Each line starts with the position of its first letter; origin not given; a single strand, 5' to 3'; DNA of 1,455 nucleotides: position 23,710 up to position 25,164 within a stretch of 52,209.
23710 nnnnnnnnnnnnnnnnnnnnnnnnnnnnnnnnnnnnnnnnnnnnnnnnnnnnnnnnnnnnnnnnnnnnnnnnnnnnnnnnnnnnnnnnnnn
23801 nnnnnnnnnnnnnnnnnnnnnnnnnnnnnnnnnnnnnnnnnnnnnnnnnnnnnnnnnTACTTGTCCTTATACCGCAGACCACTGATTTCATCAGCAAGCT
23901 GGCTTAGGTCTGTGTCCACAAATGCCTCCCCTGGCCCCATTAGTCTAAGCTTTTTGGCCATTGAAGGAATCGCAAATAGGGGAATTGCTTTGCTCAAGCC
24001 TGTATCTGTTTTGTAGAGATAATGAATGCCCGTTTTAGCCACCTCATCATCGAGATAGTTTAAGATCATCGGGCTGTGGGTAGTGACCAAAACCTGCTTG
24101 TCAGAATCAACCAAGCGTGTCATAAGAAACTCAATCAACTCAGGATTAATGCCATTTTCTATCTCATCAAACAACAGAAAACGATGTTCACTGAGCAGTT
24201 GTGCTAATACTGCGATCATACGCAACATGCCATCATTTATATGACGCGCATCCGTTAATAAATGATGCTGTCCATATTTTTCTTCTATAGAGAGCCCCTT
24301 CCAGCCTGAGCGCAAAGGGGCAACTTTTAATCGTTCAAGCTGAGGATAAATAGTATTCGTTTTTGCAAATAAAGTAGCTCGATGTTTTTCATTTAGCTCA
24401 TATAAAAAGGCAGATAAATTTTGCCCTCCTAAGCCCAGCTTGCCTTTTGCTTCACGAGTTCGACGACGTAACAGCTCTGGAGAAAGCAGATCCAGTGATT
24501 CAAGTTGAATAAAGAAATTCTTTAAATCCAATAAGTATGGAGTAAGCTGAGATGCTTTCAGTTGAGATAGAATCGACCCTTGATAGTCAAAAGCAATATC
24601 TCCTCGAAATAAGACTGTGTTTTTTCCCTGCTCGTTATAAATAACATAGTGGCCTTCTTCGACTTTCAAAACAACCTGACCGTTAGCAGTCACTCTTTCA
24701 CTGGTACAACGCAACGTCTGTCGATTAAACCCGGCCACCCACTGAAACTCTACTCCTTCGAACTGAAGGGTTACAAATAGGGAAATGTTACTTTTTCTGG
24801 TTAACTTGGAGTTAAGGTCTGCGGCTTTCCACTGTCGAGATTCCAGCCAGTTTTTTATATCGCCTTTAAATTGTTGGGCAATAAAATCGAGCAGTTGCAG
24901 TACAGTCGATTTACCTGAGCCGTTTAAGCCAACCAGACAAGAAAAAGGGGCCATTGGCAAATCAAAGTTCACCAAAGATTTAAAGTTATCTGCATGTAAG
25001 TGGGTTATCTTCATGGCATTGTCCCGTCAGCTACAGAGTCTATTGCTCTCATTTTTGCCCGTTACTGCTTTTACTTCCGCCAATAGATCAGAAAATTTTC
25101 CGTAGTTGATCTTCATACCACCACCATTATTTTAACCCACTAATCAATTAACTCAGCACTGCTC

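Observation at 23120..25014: Translationally coupled ABC-type ATPase plus Toprim-like protein: candidate two-gene anti-phage module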

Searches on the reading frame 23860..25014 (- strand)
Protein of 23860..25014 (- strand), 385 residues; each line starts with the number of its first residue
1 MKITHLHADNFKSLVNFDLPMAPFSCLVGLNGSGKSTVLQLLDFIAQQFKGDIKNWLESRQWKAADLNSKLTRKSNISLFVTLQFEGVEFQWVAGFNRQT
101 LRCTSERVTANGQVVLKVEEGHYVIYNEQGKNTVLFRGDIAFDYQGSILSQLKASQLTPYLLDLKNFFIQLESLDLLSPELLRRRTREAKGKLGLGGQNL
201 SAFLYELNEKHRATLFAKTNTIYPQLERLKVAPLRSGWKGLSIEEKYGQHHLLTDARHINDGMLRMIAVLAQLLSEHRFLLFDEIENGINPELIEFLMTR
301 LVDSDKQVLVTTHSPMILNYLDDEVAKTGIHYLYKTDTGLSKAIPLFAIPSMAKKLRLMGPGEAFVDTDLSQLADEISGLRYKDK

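Call 3: search_protein_families(library=pfam, proteins=[window:23860-25014:-], max_evalue=0.1)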
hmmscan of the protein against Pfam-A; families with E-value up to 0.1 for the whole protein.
window:23860-25014:- (385 aa): 7 families
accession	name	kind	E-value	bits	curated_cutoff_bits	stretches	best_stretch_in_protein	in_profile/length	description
PF13304.12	AAA_21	-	3.2e-21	77.1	27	2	256-319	235-304/304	AAA domain, putative AbiEii toxin, Type IV TA system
PF13175.12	AAA_15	-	3.2e-16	60.4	32.1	2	1-87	1-90/374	AAA ATPase domain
PF02463.25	SMC_N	-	4.8e-09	36.4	40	1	3-45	2-47/220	RecF/RecN/SMC N terminal domain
PF00005.33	ABC_tran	-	5.1e-08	34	25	1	15-64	4-51/137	ABC transporter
PF13476.12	AAA_23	-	6.1e-05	24.2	27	1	6-105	2-87/201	AAA domain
PF13401.12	AAA_22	-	0.0017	19.1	27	0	24-42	7-25/130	AAA domain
PF13555.12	AAA_29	-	0.057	13.6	27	0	20-39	20-39/61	P-loop containing region of AAA domain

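Call 4: search_protein_families(library=padloc, proteins=[window:23860-25014:-], max_evalue=0.1)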
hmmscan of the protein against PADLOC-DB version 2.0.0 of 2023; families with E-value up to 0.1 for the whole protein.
window:23860-25014:- (385 aa): 124 families (the best 25 are shown)
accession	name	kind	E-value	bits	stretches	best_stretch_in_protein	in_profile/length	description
PDLC04541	PDC-M25A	-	1.4e-157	522.6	1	2-381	1-373/380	-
PDLC04393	PDC-M07A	-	1.1e-28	98.4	1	3-350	2-385/435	-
PDLC04389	PDC-M07A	-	1.9e-27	94.3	2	179-372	208-425/443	-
PDLC04176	HEC-01A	-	1.8e-26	91.4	1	1-321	1-324/371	-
PDLC04392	PDC-M07A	-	3.3e-26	90.3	1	3-350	2-383/432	-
PDLC04182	HEC-01A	-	5.5e-26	89.5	1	2-343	3-372/406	-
PDLC04391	PDC-M07A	-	6.8e-26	89.2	1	3-355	2-386/412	-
PDLC04178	HEC-01A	-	2e-25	87.6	1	2-319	8-332/399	-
PDLC04183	HEC-01A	-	3.2e-25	87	2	2-61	4-63/402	-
PDLC04175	HEC-01A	-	4.4e-25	86.5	1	2-322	5-316/363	-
PDLC04184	HEC-01A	-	4.6e-23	80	2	140-329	191-402/464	-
PDLC02980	AriA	-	5.3e-22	77.2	2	255-319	234-304/304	-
PDLC04180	HEC-01A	-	1.4e-21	75.2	1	1-339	1-340/382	-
PDLC04177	HEC-01A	-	3.8e-20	70.3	1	3-326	5-348/393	-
PDLC04135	mad3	-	6.7e-20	69.9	1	2-323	1-332/374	mads_3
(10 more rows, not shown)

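Call 5: search_protein_families(library=ncbifam, proteins=[window:23860-25014:-], max_evalue=0.1)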
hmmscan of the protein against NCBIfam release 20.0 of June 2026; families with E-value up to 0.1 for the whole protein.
window:23860-25014:- (385 aa): 98 families (the best 25 are shown)
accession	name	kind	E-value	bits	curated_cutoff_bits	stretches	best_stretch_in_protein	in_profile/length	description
NF047739.1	antiphage_MADS3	equivalog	7.7e-23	81.3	420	2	110-321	167-382/427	methylation-associated defense system AAA family ATPase MAD3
TIGR04521.1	ECF_ATPase_2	equivalog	4.5e-08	32.5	330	1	15-57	24-64/279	energy-coupling factor transporter ATPase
NF038234.1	retron_eff_Eco8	equivalog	5.5e-08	31.9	250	1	1-52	1-53/679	retron Eco8 family effector endonuclease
NF047565.1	PSM_export_PmtA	equivalog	1.3e-07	31.2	350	2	14-65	19-70/282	phenol-soluble modulin export ABC transporter ATP-binding protein PmtA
TIGR03740.1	galliderm_ABC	subfamily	1.4e-07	31.4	309.75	1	15-68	19-70/223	lantibiotic protection ABC transporter ATP-binding subunit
TIGR03864.1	PQQ_ABC_ATP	hypoth_equivalog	2.3e-07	30.5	302.25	1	14-54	19-59/236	ABC transporter, ATP-binding subunit, PQQ-dependent alcohol dehydrogenase system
NF041774.1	tung_ATPbind_TupC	equivalog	2.3e-07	30.1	400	1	17-60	21-64/319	tungstate ABC transporter ATP-binding protein TupC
TIGR03719.1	ABC_ABC_ChvD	subfamily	2.8e-07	29.5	806.75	2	27-54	36-63/552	energy-dependent translational throttle protein EttA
NF000355.4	ribo_prot_ABC_F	equivalog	6.2e-07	28.6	380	2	253-325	112-184/499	ribosomal protection-like ABC-F family protein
NF008775.0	PRK11819.1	equivalog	1.1e-06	27.5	599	2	27-54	38-65/556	energy-dependent translational throttle protein EttA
NF040873.1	AztA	equivalog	7.7e-06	25.6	220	1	15-55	11-51/191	zinc ABC transporter ATP-binding protein AztA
TIGR01166.1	cbiO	subfamily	8.8e-06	25.3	211.8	1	15-67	11-63/190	cobalt ABC transporter, ATP-binding protein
TIGR03608.1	L_ocin_972_ABC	subfamily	8.9e-06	25.3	254.85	1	15-59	17-61/206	putative bacteriocin export ABC transporter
TIGR04435.1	restrict_AAA_1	hypoth_equivalog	1e-05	24.4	300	1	20-44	36-59/568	restriction system-associated AAA family ATPase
NF000169.2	ABCF_Sal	exception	1.3e-05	24.1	725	1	255-326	127-198/542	Sal family ABC-F type ribosomal protection protein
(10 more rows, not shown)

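Call 63: search_solved_structures(query=window:23860-25014:-, max_evalue=0.001)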
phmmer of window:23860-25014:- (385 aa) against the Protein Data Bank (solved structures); distinct sequences matched with E-value up to 0.001: 13.
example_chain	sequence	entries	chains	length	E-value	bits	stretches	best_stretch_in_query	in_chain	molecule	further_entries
5yv5_A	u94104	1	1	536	7.9e-08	35.2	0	254-325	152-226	ATPase RIL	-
1yqt_A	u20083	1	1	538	7.9e-08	35.2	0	252-325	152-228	RNase l inhibitor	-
6p74_A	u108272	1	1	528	5.6e-06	29.1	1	5-73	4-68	Putative ATP-dependent endonuclease of the OLD family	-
3j15_B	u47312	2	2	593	8.8e-06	28.4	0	255-325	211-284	ABC transporter ATP-binding protein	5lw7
3bk7_A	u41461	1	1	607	1.1e-05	28.1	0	255-325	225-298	ABC transporter ATP-binding protein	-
4fin_A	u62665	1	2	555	0.00017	24.2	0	258-319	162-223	EttA (YjjK) ABCF family protein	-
3j5s_D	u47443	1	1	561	0.0002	24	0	258-319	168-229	Energy-dependent translational throttle A (EttA)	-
1b0u_A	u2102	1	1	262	0.00024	23.7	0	258-320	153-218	HISTIDINE PERMEASE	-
9nl5_E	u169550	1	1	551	0.0003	23.4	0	24-53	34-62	EttA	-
9nlb_E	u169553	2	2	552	0.0003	23.4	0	24-53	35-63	Energy-dependent translational throttle protein EttA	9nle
6xjh_C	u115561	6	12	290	0.00037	23.1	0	255-320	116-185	ABC transporter ATP-binding protein | ABC transporter, ATP-binding protein, putative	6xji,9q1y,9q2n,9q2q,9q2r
2nq2_C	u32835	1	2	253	0.00063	22.3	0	7-54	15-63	Hypothetical ABC transporter ATP-binding protein HI1470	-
3c41_J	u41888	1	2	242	0.00077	22.1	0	258-325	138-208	Amino acid ABC transporter (ArtP)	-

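Call 70: search_dna_similar(query=window:23860-25014:-, collection=plasmids, mode=protein, max_evalue=1e-8, max_rows=60)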
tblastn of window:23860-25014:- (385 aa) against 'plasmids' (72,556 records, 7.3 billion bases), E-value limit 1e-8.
Records with a match: 8; places in all: 8; records where one place covers at least 80% of the query: 8.
Best place of each record, by identity: <60% 8.
By first word of the organism name: Moellerella 3; Acinetobacter 1; Oceanisphaera 1; Azotobacter 1; Hydrogenimonas 1; Skermanella 1.
By predicted mobility (MOB-suite, as given by PLSDB): non-mobilizable 4; conjugative 4.
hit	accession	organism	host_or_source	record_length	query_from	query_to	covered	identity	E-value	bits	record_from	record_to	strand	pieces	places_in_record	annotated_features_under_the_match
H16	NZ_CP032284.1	Acinetobacter sp. WCHA55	Culture,Sewage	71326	3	384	99%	54.7%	2e-121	393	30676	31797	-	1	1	ATP-binding protein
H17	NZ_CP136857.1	Oceanisphaera sp. IT1-181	-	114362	3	374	97%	45.0%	4e-92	309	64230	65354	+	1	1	AAA family ATPase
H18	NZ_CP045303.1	Azotobacter salinestris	cell culture,soil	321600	3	380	98%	44.0%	6e-86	291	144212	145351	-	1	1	ATP-binding protein | pglX: BREX-1 system adenine-specific DNA-methyltransferase PglX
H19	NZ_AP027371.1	Hydrogenimonas cancrithermarum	-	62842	3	374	97%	39.5%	2e-76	264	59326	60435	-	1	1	ATP-binding protein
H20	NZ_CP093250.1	Moellerella wisconsensis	whole organism,Food: Red deer meat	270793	3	376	97%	37.2%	1e-67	239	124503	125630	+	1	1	AAA family ATPase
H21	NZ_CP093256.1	Moellerella wisconsensis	whole organism,Food: Red deer meat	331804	3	376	97%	36.7%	8e-65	230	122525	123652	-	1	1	AAA family ATPase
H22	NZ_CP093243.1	Moellerella wisconsensis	whole organism,Food: Red deer meat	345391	3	376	97%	36.7%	8e-65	230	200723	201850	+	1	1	AAA family ATPase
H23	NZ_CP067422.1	Skermanella sp. TT6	Homo sapiens,single cell,skin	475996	28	377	91%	26.4%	9e-22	104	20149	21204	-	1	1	ATP-binding protein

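Call 71: get_annotated_region(hit=H23, flank=5000)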
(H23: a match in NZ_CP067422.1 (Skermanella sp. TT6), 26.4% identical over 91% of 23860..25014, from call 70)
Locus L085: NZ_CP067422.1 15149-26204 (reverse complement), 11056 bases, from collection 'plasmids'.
description: Skermanella sp. TT6 plasmid pTT6-2, complete sequence
organism: Skermanella sp. TT6 (NCBI taxid 2775420)
taxonomy: Bacteria; Pseudomonadota; Alphaproteobacteria; Rhodospirillales; Azospirillaceae; Skermanella; Skermanella sp. TT6
host: -; source: Homo sapiens,single cell,skin; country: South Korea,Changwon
typing (MOB-suite, as given by PLSDB): non-mobilizable
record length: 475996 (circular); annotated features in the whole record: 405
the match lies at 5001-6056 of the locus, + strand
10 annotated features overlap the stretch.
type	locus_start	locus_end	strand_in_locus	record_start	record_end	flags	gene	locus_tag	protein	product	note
CDS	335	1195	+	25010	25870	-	-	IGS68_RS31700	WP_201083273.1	universal stress protein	-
CDS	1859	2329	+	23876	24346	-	-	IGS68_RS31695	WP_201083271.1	hypothetical protein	-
CDS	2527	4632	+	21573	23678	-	-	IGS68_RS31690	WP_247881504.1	multicopper oxidase domain-containing protein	-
CDS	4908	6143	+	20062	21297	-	-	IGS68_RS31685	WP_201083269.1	ATP-binding protein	-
CDS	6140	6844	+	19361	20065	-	-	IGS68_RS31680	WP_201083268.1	hypothetical protein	-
CDS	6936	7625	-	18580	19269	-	-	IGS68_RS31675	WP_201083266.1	GntR family transcriptional regulator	-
CDS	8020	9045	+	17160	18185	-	-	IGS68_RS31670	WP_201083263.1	2-dehydropantoate 2-reductase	GO:0015940 - pantothenate biosynthetic process [Evidence IEA]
CDS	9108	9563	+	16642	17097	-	-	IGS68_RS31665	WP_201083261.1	CBS domain-containing protein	-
CDS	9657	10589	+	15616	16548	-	-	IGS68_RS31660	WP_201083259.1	histone deacetylase family protein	-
CDS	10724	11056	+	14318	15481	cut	-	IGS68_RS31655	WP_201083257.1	Re/Si-specific NAD(P)(+) transhydrogenase subunit alpha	GO:1902600 - proton transmembrane transport [Evidence IEA]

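Call 74: search_protein_families(library=pfam, proteins=[L085:6140-6841:+, L085:4908-6140:+], max_evalue=10)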
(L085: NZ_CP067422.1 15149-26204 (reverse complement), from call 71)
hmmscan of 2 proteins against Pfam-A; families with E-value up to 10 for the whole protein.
L085:6140-6841:+ (234 aa): 2 families
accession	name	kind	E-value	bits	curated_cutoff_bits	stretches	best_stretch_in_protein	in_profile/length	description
PF14103.11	DUF4276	-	0.0063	17.2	30.2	1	83-224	48-191/192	Domain of unknown function (DUF4276)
PF16860.10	CX9C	-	0.15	12.4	26.4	1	206-221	1-16/44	CHCH-CHCH-like Cx9C, IMS import disulfide relay-system,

L085:4908-6140:+ (411 aa): 18 families
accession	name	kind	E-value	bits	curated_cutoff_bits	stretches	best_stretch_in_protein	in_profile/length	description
PF13304.12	AAA_21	-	4.9e-24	86.4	27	2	259-329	231-304/304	AAA domain, putative AbiEii toxin, Type IV TA system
PF13476.12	AAA_23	-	1.7e-11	45.5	27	1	8-113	1-105/201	AAA domain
PF02463.25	SMC_N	-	2e-11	44.2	40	2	6-49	2-47/220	RecF/RecN/SMC N terminal domain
PF13175.12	AAA_15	-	2.1e-11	44.5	32.1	2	6-48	3-45/374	AAA ATPase domain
PF00005.33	ABC_tran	-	0.00058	20.9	25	1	26-56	11-41/137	ABC transporter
PF13514.12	AAA_27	-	0.00093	19.3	22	1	6-47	3-47/206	AAA domain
PF11398.14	DUF2813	-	0.0023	17.8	21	1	5-49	2-45/372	Protein of unknown function (DUF2813)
PF13401.12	AAA_22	-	0.0032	18.2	27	1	27-46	6-25/130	AAA domain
PF13555.12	AAA_29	-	0.005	17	27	1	23-48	18-44/61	P-loop containing region of AAA domain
PF07728.20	AAA_5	-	0.019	15.4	22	1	29-82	2-51/139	AAA domain (dynein-related subfamily)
PF13521.12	AAA_28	-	0.029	15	27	1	30-47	3-20/164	AAA domain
PF13481.12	AAA_25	-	0.079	13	27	1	27-49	34-56/195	AAA domain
PF13671.12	AAA_33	-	0.082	13.6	27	1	28-47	1-20/143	AAA domain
PF20720.3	nSTAND3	-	0.093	12.9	27.2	1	28-48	19-39/155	Novel STAND NTPase 3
PF05729.18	NACHT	-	0.16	12.2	26.7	1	28-48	2-22/167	NACHT domain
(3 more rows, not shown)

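Call 75: search_protein_families(library=padloc, proteins=[L085:6140-6841:+, L085:4908-6140:+], max_evalue=0.01)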
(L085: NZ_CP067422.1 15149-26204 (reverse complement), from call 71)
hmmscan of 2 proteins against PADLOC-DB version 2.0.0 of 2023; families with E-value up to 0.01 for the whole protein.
L085:6140-6841:+ (234 aa): 5 families
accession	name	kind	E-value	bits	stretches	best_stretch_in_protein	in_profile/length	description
PDLC04544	PDC-M25B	-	1.1e-09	36.7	1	3-145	5-167/246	-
PDLC04546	PDC-M25B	-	1.9e-09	35.7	1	88-225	111-238/248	-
PDLC04545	PDC-M25B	-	2.6e-06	25.3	1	80-144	97-163/229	-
PDLC04210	HEC-01B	-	0.005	14.6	1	77-147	59-131/217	-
PDLC04542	PDC-M25B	-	0.0063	14.1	0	76-142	84-152/245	-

L085:4908-6140:+ (411 aa): 130 families (the best 25 are shown)
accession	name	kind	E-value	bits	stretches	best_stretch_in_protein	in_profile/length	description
PDLC04541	PDC-M25A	-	2.3e-67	225.8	1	6-387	2-373/380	-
PDLC02980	AriA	-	1.3e-25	89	2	218-329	179-304/304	-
PDLC04175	HEC-01A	-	4.8e-25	86.4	2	1-67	1-66/363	-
PDLC02335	AbiLi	-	7.6e-22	75.8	1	5-348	49-258/326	AbiLi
PDLC04392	PDC-M07A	-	1.3e-21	75.2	2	168-331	184-354/432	-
PDLC04391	PDC-M07A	-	8.8e-21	72.4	2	152-340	162-361/412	-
PDLC04178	HEC-01A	-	1.1e-20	72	1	3-336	6-341/399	-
PDLC04393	PDC-M07A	-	1.4e-20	71.7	2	166-331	184-356/435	-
PDLC04182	HEC-01A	-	1.7e-19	68.1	2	234-354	255-377/406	-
PDLC04176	HEC-01A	-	1.3e-17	62.2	2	6-59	3-56/371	-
PDLC04168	GajA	-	9.1e-17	58.9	2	269-345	260-339/570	-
PDLC04184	HEC-01A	-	3.7e-16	57.2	2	6-71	2-66/464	-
PDLC04183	HEC-01A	-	4.4e-16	56.9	2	264-371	283-393/402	-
PDLC00090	GajA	-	1.2e-15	55.3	2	284-341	317-377/659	AAA ATPase domain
PDLC04180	HEC-01A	-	1.7e-15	55.1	1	234-349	221-344/382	-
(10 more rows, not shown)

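Call 78: find_homologous_proteins(query=window:23860-25014:-, max_evalue=0.00001)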
Query window:23860-25014:- (385 aa): 3327 proteins with E <= 0.00001 among 8000 candidates; the best 120 are listed.
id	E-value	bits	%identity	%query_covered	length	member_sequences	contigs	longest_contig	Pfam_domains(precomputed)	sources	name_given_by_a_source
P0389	1.0e-253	859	100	100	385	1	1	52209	PF00005.34,PF13175.13,PF02463.26,PF13304.13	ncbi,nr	ncbi:MAG: AAA family ATPase [Gammaproteobacteria bacterium]|nr:AAA family ATPase [Gammaproteobacteri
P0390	2.0e-171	588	70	98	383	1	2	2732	PF00005.34,PF13175.13,PF13476.13,PF02463.26,PF13304.13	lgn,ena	-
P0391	6.4e-171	587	71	98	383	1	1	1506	PF00005.34,PF13175.13,PF13476.13,PF02463.26,PF13304.13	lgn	-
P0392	3.7e-169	581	68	98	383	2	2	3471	PF00005.34,PF13175.13,PF13476.13,PF02463.26,PF13304.13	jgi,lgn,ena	-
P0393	1.1e-162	560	67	98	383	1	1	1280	PF00005.34,PF13175.13,PF13476.13,PF02463.26,PF13304.13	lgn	-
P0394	9.7e-162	556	66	99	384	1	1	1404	PF00005.34,PF13175.13,PF13476.13,PF02463.26,PF13304.13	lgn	-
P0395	1.5e-161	556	68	98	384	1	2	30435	PF00005.34,PF13175.13,PF13476.13,PF02463.26,PF13304.13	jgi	-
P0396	4.7e-160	551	68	98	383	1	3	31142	PF00005.34,PF13175.13,PF13476.13,PF02463.26,PF13304.13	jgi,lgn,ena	-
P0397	1.5e-159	549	66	98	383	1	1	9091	PF00005.34,PF13175.13,PF13476.13,PF02463.26,PF13304.13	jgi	-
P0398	3.3e-159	548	66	98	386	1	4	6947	PF00005.34,PF13175.13,PF13476.13,PF02463.26,PF13304.13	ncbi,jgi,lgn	-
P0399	3.6e-156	538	65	98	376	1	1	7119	PF00005.34,PF13175.13,PF13476.13,PF02463.26,PF13304.13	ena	-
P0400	1.1e-139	484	60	99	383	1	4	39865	PF00005.34,PF13175.13,PF13476.13,PF02463.26,PF13304.13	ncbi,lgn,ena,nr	ncbi:MAG TPA: chromosome segregation protein SMC [Cyanobacteria bacterium UBA8803]|nr:chromosome seg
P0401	4.5e-139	482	58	99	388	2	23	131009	PF00005.34,PF13175.13,PF02463.26,PF13304.13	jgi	jgi:predicted ATPase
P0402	8.9e-139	481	58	99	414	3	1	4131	PF00005.34,PF13175.13,PF13476.13,PF02463.26,PF13304.13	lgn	-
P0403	8.0e-137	474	56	99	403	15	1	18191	PF00005.34,PF13175.13,PF13476.13,PF02463.26,PF13304.13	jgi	jgi:predicted ATPase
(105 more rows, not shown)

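Call 90: predict_structure(alignment_id=A6)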
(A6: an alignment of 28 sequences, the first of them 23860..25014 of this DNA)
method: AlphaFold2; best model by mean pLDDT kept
length: 385 residues; sequences in the alignment: 28
mean_pLDDT: 87.6   pTM: 0.88
mean pLDDT of the five models: 87.6, 86.2, 86.2, 83.1, 81.0
residues with pLDDT >= 90: 227; 70-90: 133; 50-70: 16; < 50: 9
segments of 3 or more residues with pLDDT < 50: 360-364
pLDDT, mean of each block of 10 residues (from residue 1): 97 95 94 92 95 90 86 90 95 90 91 92 87 86 85 92 95 84 82 82 92 94 92 88 93 91 93 93 89 89 96 79 88 91 90 61 49 76 57
secondary structure, 60 per line:
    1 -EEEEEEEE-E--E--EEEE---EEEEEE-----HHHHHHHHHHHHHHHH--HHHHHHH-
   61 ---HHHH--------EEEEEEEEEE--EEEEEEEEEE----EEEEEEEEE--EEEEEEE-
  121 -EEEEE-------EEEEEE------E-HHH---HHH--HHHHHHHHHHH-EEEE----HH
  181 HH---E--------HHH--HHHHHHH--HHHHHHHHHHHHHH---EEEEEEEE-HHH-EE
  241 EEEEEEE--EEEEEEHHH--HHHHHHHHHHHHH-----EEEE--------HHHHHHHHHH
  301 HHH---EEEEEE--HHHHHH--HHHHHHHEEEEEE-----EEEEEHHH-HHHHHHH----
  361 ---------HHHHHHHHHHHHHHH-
elements in order: E2-9 E17-20 E24-29 H35-50 H53-59 H64-67 E76-85 E88-97 E102-110 E113-119 E122-126 E134-139 H159-169 E171-174 H179-182 H200-206 H209-222 E226-233 E239-247 E250-255 H261-273 E279-282 H291-303 E307-312 H315-320 H323-329 E330-335 E341-345 H350-356 H370-384
